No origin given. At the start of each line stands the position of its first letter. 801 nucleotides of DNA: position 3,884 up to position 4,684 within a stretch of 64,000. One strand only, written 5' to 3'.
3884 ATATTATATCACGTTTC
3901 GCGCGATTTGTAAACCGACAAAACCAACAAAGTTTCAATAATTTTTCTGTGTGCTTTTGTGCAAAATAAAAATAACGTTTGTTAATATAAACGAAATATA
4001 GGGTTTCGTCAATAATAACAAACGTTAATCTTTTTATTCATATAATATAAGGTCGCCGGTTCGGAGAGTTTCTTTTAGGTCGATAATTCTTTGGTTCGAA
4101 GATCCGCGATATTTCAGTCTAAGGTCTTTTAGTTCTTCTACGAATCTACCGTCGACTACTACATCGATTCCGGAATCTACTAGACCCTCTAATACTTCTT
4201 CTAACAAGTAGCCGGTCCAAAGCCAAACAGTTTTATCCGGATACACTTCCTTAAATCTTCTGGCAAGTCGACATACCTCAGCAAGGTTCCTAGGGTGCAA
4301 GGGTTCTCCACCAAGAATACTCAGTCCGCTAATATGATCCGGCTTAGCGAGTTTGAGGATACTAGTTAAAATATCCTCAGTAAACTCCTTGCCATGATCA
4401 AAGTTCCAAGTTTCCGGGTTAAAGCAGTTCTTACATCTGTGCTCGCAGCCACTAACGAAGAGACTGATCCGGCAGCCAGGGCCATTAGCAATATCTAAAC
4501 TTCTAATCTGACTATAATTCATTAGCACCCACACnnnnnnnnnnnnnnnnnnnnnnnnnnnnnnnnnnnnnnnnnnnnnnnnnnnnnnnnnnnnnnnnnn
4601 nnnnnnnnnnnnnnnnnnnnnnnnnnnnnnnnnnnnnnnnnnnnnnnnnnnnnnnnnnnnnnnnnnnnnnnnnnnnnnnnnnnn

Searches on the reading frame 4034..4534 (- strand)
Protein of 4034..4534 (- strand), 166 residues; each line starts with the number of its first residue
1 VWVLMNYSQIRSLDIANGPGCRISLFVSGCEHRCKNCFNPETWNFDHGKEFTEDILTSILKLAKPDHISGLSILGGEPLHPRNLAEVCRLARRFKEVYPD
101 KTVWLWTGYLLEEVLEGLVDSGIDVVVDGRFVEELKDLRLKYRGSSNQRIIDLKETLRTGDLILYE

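Call 12: search_protein_families(library=phrogs, proteins=[window:4034-4534:-], max_evalue=0.001)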
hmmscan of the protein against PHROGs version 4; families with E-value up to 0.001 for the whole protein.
window:4034-4534:- (166 aa): 4 families
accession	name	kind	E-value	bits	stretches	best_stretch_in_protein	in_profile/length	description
phrog_626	-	DNA, RNA and nucleotide metabolism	2.5e-59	200.5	1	5-160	1-160/164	anaerobic ribonucleotide reductase small subunit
phrog_2076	-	moron, auxiliary metabolic gene and host takeover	7.2e-07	30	1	18-83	30-101/247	QueE-like radical SAM domain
phrog_20267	-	DNA, RNA and nucleotide metabolism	1.6e-05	25.6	1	105-150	1-45/61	anaerobic ribonucleoside reductase small subunit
phrog_13987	-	other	0.0005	20.5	1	27-90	22-85/274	radical SAM domain-containing protein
